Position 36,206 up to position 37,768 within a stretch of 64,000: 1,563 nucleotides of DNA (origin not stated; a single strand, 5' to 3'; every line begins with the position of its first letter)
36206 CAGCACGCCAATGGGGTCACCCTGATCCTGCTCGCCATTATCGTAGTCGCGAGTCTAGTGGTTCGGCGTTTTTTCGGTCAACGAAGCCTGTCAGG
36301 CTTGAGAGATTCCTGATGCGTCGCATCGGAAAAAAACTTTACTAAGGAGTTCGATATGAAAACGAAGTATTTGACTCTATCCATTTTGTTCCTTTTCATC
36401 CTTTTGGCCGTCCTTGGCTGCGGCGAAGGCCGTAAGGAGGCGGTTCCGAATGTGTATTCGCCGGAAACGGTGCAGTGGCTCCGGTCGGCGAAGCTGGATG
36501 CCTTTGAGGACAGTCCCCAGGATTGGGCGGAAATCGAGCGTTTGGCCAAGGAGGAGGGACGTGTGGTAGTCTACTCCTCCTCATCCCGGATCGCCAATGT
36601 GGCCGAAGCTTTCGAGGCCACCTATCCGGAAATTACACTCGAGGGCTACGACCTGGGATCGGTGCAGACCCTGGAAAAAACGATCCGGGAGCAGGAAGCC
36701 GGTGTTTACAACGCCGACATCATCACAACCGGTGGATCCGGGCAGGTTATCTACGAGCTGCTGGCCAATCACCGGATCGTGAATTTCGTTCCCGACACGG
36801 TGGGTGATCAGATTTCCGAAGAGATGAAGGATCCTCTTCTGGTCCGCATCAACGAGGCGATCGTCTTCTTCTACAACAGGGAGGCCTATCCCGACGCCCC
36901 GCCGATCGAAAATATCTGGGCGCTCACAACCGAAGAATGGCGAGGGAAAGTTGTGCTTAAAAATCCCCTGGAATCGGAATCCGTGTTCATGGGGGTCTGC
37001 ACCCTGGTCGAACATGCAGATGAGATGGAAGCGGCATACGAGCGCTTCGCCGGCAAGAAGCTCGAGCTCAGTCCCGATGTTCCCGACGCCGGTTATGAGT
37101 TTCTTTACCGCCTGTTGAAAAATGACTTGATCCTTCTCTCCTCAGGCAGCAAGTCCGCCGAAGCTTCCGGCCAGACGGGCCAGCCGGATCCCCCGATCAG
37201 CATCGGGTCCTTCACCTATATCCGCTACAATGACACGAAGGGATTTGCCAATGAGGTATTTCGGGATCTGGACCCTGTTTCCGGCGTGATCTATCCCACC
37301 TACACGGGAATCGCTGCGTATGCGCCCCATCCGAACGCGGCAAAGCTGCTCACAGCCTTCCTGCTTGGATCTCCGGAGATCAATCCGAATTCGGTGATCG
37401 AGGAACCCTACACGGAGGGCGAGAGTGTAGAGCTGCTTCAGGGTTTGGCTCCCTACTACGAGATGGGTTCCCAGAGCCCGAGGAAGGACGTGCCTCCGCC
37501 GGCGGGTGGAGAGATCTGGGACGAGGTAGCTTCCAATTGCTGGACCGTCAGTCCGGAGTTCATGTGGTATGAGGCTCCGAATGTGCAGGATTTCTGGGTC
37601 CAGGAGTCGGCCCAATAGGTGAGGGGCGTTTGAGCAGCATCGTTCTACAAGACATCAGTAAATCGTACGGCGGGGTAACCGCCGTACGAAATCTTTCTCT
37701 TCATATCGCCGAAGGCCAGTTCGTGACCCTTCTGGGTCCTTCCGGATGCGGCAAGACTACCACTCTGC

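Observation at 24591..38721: FbpABC/AfuABC-type importers embedded in sugar-kinase/phosphatase/isomerase genes: likely sugar-phosphate uptake, not iron (clusters A and B)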

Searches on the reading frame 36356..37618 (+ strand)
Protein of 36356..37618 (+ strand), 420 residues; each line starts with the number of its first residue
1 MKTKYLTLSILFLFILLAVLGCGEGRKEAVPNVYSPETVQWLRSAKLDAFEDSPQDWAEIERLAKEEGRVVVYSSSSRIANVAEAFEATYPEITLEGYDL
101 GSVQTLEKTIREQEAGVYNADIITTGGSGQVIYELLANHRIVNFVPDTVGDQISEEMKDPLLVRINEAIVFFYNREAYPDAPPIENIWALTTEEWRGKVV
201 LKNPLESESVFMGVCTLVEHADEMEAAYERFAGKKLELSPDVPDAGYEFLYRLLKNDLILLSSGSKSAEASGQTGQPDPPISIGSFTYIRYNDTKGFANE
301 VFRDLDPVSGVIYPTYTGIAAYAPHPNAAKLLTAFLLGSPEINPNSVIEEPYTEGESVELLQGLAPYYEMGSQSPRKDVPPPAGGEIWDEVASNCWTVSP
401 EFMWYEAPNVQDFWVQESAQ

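Call 4: search_protein_families(library=pfam, proteins=[window:36356-37618:+])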
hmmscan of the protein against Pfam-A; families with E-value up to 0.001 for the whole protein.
window:36356-37618:+ (420 aa): 0 families

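Call 5: search_protein_families(library=ncbifam, proteins=[window:36356-37618:+], max_evalue=0.01)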
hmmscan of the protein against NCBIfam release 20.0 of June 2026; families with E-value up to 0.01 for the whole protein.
window:36356-37618:+ (420 aa): 0 families
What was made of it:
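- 36356..37618 (+): SBP-B. A lipoprotein (LGC lipobox) with an FbpA/AfuA/MctA fold, belonging to a separate clade. No Pfam or NCBIfam hit (calls 4, 5).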

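Call 11: search_solved_structures(query=window:36356-37618:+, max_evalue=1, show_alignments=2)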
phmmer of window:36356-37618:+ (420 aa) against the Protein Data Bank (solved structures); distinct sequences matched with E-value up to 1: 10.
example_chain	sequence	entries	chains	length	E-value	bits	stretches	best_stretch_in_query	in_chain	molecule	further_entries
7f6p_A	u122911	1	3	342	9.1e-06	28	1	57-128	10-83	Iron ABC transporter, periplasmic iron-binding protein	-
7f6t_A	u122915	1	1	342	9.4e-06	28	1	57-128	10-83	Iron ABC transporter, periplasmic iron-binding protein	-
7f6e_A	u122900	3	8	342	1.2e-05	27.7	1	57-128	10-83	Iron ABC transporter, periplasmic iron-binding protein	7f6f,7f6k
7f6s_A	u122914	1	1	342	1.2e-05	27.7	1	57-128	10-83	Iron ABC transporter, periplasmic iron-binding protein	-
7f6q_A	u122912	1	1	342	1.3e-05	27.5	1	57-128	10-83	Iron ABC transporter, periplasmic iron-binding protein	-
7f6u_A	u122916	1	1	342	1.3e-05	27.5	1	57-128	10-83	Iron ABC transporter, periplasmic iron-binding protein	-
7f6r_A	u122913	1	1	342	1.4e-05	27.4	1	57-127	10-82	Iron ABC transporter, periplasmic iron-binding protein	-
7f6n_A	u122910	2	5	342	2.8e-05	26.4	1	57-128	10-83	Iron ABC transporter, periplasmic iron-binding protein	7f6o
5t1p_A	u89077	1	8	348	0.048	15.8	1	285-339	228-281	ABC transporter, periplasmic substrate-binding protein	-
8x1a_B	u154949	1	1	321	0.75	11.8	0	173-234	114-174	Iron(III) ABC transporter, periplasmic iron-compound-binding protein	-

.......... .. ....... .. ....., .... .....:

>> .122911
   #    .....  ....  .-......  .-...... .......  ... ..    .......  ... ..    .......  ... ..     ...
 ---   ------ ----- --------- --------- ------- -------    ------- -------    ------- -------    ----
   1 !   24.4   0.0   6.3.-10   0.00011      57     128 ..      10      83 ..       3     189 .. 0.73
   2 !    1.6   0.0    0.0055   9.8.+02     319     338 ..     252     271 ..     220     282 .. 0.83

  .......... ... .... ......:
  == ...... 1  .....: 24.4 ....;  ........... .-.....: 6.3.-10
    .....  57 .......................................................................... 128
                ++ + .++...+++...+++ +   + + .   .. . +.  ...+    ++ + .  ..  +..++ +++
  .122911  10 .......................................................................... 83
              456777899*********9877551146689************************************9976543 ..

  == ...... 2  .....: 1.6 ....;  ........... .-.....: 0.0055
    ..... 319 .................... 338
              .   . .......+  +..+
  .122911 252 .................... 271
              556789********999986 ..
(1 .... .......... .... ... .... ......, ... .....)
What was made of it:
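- On MctA metal-citrate binding proteins: These align to S75, S77 and G126 (call 11), so D28 and S79 are lost.
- MctA residues S26, D28 and S79 align to S75, S77 and G126, so the acidic D28 is lost (call 11).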

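Call 33: find_homologous_proteins(query=window:36356-37618:+, max_evalue=0.00001)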
Query window:36356-37618:+ (420 aa): 465 proteins with E <= 0.00001 among 8000 candidates; the best 120 are listed.
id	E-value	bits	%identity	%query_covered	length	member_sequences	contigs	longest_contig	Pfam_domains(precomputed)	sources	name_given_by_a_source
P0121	7.7e-254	860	88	100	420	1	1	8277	-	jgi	jgi:iron(III) transport system substrate-binding protein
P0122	1.1e-239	813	89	95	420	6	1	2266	-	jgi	jgi:iron(III) transport system substrate-binding protein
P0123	7.9e-234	794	85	95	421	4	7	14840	-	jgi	jgi:iron(III) transport system substrate-binding protein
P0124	4.4e-229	779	82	100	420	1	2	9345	PF01547.31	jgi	jgi:iron(III) transport system substrate-binding protein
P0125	6.1e-227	771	83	95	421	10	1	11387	-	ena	-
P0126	9.1e-179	613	71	92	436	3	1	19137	-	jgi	jgi:iron(III) transport system substrate-binding protein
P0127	2.7e-176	605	64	100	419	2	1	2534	PF13416.12,PF01547.31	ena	-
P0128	3.9e-176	604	64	100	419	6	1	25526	-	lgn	-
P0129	9.3e-175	600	64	100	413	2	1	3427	PF13531.12,PF13416.12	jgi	-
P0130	1.8e-174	599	69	94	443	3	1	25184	PF01547.31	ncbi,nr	ncbi:MAG: ABC transporter substrate-binding protein [Chloroflexota bacterium]|nr:ABC transporter sub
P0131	4.0e-174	598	63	100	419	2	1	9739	PF01547.31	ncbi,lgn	-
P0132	2.8e-172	591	67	92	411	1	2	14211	PF01547.31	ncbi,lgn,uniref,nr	ncbi:iron ABC transporter substrate-binding protein [candidate division KSB3 bacterium]|uniref:Iron 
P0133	3.1e-172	591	63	100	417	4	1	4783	PF01547.31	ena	-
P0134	5.2e-172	591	64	100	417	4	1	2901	PF13531.12,PF13343.12,PF01547.31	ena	-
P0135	6.3e-172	590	62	100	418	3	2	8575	-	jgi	jgi:iron(III) transport system substrate-binding protein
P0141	1.3e-169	583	63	100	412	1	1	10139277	-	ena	-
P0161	1.2e-162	560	61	100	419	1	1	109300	PF01547.31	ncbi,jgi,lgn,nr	ncbi:MAG: ABC transporter substrate-binding protein [Spirochaetes bacterium]|nr:ABC transporter subs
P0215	1.0e-148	514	59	92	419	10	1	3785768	PF13343.12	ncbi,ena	-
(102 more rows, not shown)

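Call 34: find_encoding_contigs(protein=P0141, flank=8000, max_places=1)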
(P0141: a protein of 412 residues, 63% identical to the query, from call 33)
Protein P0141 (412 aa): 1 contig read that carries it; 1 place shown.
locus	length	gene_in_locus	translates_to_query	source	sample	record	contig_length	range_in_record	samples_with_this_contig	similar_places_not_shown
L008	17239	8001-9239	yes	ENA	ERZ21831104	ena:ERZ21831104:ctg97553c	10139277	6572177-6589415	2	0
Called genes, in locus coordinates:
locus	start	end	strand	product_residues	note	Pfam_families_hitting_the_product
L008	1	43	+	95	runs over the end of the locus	-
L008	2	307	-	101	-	-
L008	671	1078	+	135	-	-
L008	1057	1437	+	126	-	-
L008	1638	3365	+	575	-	PF11974:bMG3, PF01835:MG2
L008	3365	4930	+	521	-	PF06056:Terminase_5 (faint), PF13518:HTH_28, PF13551:HTH_29, PF13565:HTH_32 (weak), PF13384:HTH_23 (weak), PF13518:HTH_28 (weak), PF13565:HTH_32 (weak), PF13358:DDE_3, +3 more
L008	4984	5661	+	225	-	PF06832:BiPBP_C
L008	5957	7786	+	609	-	PF00528:BPD_transp_1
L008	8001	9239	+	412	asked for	-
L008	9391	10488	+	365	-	PF00005:ABC_tran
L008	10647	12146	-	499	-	PF02878:PGM_PMM_I, PF02879:PGM_PMM_II, PF02880:PGM_PMM_III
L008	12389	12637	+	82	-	-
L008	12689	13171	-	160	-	PF01478:Peptidase_A24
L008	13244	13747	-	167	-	-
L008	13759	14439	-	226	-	-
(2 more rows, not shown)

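Call 35: find_encoding_contigs(protein=P0215, flank=8000, max_places=1)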
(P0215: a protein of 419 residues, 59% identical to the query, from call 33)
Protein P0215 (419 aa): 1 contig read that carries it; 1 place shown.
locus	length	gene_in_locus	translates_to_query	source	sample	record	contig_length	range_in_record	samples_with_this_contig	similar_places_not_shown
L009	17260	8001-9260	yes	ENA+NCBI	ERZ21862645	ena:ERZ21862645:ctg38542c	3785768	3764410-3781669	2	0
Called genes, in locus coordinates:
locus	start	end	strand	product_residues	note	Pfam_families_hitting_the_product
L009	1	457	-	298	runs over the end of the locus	PF00389:2-Hacid_dh, PF02826:2-Hacid_dh_C, PF03446:NAD_binding_2 (weak)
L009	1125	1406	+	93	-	PF02686:GatC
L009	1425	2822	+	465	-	PF01425:Amidase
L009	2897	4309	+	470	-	PF02934:GatB_N, PF02637:GatB_Yqey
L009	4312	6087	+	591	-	PF01336:tRNA_anti-codon, PF00152:tRNA-synt_2, PF01409:tRNA-synt_2d (faint), PF02938:GAD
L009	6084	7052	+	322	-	PF13593:SBF_like, PF01758:SBF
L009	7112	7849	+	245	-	PF04402:SIMPL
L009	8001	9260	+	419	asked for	PF13343:SBP_bac_6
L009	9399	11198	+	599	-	PF00528:BPD_transp_1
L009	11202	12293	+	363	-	PF00005:ABC_tran, PF17912:OB_MalK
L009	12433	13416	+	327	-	PF08279:HTH_11 (weak), PF13280:WYL (weak), PF25583:WCX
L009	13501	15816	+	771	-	PF18019:Cas3_HD (weak), PF00270:DEAD, PF04851:ResIII, PF00271:Helicase_C (weak), PF22590:Cas3-like_C_2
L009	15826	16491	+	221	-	PF09704:Cas_Cas5d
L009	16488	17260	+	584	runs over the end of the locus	PF09709:Cas_Csd1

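Call 36: find_encoding_contigs(protein=P0161, flank=8000, max_places=1)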
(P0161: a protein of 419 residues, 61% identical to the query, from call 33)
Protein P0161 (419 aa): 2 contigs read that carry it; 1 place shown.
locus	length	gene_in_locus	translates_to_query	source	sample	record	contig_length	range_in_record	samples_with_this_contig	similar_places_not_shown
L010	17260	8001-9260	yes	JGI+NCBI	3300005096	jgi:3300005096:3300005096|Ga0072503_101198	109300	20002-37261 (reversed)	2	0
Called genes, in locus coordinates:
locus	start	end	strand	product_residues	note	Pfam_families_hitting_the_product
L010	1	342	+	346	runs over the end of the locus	PF00528:BPD_transp_1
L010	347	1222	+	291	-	PF00528:BPD_transp_1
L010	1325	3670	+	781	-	PF03636:Glyco_hydro_65N, PF03632:Glyco_hydro_65m, PF03633:Glyco_hydro_65C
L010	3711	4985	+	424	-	PF04041:Glyco_hydro_130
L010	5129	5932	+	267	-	PF04672:Methyltransf_19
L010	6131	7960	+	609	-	PF00528:BPD_transp_1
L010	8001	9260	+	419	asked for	PF01547:SBP_bac_1 (weak)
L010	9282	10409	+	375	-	PF00005:ABC_tran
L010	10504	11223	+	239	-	PF13411:MerR_1 (weak), PF28507:Rv1828_C (faint), PF00376:MerR, PF13411:MerR_1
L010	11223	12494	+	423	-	PF19519:DUF6051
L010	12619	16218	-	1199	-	PF01590:GAF, PF13185:GAF_2, PF01590:GAF, PF13185:GAF_2, PF13492:GAF_3, PF13185:GAF_2, PF01590:GAF, PF13492:GAF_3, +13 more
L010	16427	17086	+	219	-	PF00702:Hydrolase, PF13419:HAD_2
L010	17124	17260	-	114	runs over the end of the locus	PF04430:DUF498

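Call 42: predict_structure(alignment_id=A1)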
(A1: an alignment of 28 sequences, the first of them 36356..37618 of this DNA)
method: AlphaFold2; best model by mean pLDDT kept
length: 420 residues; sequences in the alignment: 28
mean_pLDDT: 91.6   pTM: 0.85
mean pLDDT of the five models: 91.6, 90.7, 88.3, 86.2, 82.4
residues with pLDDT >= 90: 323; 70-90: 80; 50-70: 9; < 50: 8
segments of 3 or more residues with pLDDT < 50: 23-30
pLDDT, mean of each block of 10 residues (from residue 1): 76 80 46 82 93 94 98 91 94 95 90 96 89 93 96 94 93 95 97 97 89 95 98 97 97 96 92 94 92 92 94 94 98 97 94 92 93 93 86 90 95 92
secondary structure, 60 per line:
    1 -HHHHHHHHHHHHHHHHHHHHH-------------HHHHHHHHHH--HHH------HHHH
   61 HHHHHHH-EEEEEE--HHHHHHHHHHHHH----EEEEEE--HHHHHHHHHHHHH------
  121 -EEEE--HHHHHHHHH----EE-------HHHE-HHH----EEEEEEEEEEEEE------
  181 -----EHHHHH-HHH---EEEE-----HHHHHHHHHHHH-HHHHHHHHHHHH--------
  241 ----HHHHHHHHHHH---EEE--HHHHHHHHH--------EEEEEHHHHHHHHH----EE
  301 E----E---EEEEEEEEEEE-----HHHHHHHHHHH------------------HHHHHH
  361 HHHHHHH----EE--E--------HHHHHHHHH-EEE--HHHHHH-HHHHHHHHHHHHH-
elements in order: H2-22 H36-45 H57-67 E69-74 H77-89 E94-99 H102-114 E122-125 H128-136 E162-174 H187-191 E199-202 H208-219 H221-232 H245-255 E259-261 H264-272 E281-285 H286-294 E299-301 E310-320 H326-336 H355-367 H385-393 E395-397 H400-405 H407-419
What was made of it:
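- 36356..37618 (+): AF2 model pLDDT 91.6 (call 42).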

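Call 44: fold_search(model_id=the predicted structure, library=pdb)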
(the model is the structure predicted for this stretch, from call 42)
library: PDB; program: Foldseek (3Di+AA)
matches with E <= 10: 928; with E <= 0.001: 537
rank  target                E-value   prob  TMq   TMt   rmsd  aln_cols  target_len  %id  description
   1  7f6e_C                3.3e-16  1.00  0.56  0.67   5.2       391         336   20  Crystal structure of metal-citrate-binding protein (MctA) of ABC transporter endogenously bound to Mg2+-citrate comple (released 2021-12-01)
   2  7f6e_B                3.3e-16  1.00  0.56  0.67   6.0       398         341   18  Crystal structure of metal-citrate-binding protein (MctA) of ABC transporter endogenously bound to Mg2+-citrate comple (released 2021-12-01)
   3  7f6u                  4.1e-16  1.00  0.57  0.69   6.1       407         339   19  Crystal structure of metal-citrate-binding mutant (Y221A) protein (MctA) of ABC transporter in apo state (released 2021-12-01)
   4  7f6e_A                5.8e-16  1.00  0.56  0.67   6.0       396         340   19  Crystal structure of metal-citrate-binding protein (MctA) of ABC transporter endogenously bound to Mg2+-citrate comple (released 2021-12-01)
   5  7f6k_C                7.7e-16  1.00  0.55  0.68   5.4       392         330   20  Crystal structure of metal-citrate-binding protein (MctA) of ABC transporter endogenously bound to citrate (released 2021-12-01)
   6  7f6k_B                7.7e-16  1.00  0.56  0.68   5.7       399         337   19  Crystal structure of metal-citrate-binding protein (MctA) of ABC transporter endogenously bound to citrate (released 2021-12-01)
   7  7f6p_A                8.7e-16  1.00  0.57  0.69   5.4       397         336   18  Crystal structure of metal-citrate-binding mutant (D28A) protein (MctA) of ABC transporter endogenously bound to citra (released 2021-12-01)
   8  7f6f_A                1.0e-15  1.00  0.58  0.71   5.5       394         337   19  Crystal structure of metal-citrate-binding protein (MctA) of ABC transporter endogenously bound to Mg2+-citrate comple (released 2021-12-01)
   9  7f6n_A                1.1e-15  1.00  0.58  0.70   5.4       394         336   19  Crystal structure of metal-citrate-binding mutant (S26A) protein (MctA) of ABC transporter endogenously bound to Mg2+- (released 2021-12-01)
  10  7f6r                  1.7e-15  1.00  0.58  0.70   4.9       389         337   19  Crystal structure of metal-citrate-binding mutant (S164A) protein (MctA) of ABC transporter in apo state (released 2021-12-01)
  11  7f6t                  1.7e-15  1.00  0.57  0.69   5.0       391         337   19  Crystal structure of metal-citrate-binding mutant (Y221F) protein (MctA) of ABC transporter in apo state (released 2021-12-01)
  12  7f6s                  2.7e-15  1.00  0.58  0.69   4.9       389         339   20  Crystal structure of metal-citrate-binding mutant (T199A) protein (MctA) of ABC transporter in apo state (released 2021-12-01)
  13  7f6q                  2.9e-15  1.00  0.57  0.69   5.6       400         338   20  Crystal structure of metal-citrate-binding mutant (S79A) protein (MctA) of ABC transporter in apo state (released 2021-12-01)
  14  6fjl_A                1.4e-13  1.00  0.56  0.66   5.4       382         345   20  Structure of IbpS from Dickeya dadantii (released 2019-02-06)
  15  5t1p_A                2.2e-13  1.00  0.53  0.65   5.7       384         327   17  Crystal structure of the putative periplasmic solute-binding protein from Campylobacter jejuni (released 2016-09-07)
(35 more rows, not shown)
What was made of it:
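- The fold is shared with FbpA, HitA and FutA (call 44). The same cradle binds carboxylates in MctA (call 44).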

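Call 64: find_related_loci(query=A1, collection=metagenome_contigs, flank=8000)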
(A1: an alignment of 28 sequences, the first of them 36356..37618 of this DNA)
Query A1 (420 aa) in metagenome_contigs; peptide patterns used: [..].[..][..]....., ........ (x = any residue, [..] = any of these).
600 stretches matched a pattern (row limit reached: there are more); 235 encode a relative of the query (tblastn E <= 1e-3); the best 80 are kept; 80 distinct loci.
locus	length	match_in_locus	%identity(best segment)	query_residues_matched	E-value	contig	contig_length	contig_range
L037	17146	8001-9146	58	36-419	2e-153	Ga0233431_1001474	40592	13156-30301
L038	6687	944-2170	52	6-420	8e-146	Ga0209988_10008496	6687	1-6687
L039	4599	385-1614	50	5-419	5e-146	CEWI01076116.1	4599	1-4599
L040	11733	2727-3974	50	1-420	1e-141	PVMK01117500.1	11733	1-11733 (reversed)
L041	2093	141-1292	54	35-420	3e-149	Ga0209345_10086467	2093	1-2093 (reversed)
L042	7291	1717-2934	49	4-419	3e-136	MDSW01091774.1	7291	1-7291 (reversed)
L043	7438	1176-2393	48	4-419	6e-136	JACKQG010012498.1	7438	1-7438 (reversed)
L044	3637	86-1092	52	82-419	1e-91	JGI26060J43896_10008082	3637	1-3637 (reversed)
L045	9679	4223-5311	39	41-415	4e-84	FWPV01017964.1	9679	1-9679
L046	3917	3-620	58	213-420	3e-75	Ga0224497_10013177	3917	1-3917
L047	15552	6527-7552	37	54-415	2e-70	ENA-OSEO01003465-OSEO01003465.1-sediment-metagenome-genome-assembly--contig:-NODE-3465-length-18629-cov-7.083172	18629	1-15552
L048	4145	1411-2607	34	1-415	4e-70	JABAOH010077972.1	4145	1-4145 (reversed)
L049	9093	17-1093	36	35-414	1e-68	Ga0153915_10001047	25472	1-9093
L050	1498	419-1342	39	41-337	1e-69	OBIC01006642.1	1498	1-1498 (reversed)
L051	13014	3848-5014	34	6-415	9e-65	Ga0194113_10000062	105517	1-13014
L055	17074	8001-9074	33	13-388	1e-60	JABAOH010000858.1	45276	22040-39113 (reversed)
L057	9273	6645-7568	39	41-337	1e-59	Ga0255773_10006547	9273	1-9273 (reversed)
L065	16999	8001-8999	33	40-374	2e-52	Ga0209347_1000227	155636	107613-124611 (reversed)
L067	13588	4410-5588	30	8-415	6e-52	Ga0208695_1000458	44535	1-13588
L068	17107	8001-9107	33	1-374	5e-51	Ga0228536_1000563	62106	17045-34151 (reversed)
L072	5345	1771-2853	30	40-414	5e-41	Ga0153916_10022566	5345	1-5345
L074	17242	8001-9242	28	1-414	5e-39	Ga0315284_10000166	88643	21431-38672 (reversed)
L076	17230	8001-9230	28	4-414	6e-39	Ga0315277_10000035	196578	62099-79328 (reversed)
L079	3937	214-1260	32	1-344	1e-35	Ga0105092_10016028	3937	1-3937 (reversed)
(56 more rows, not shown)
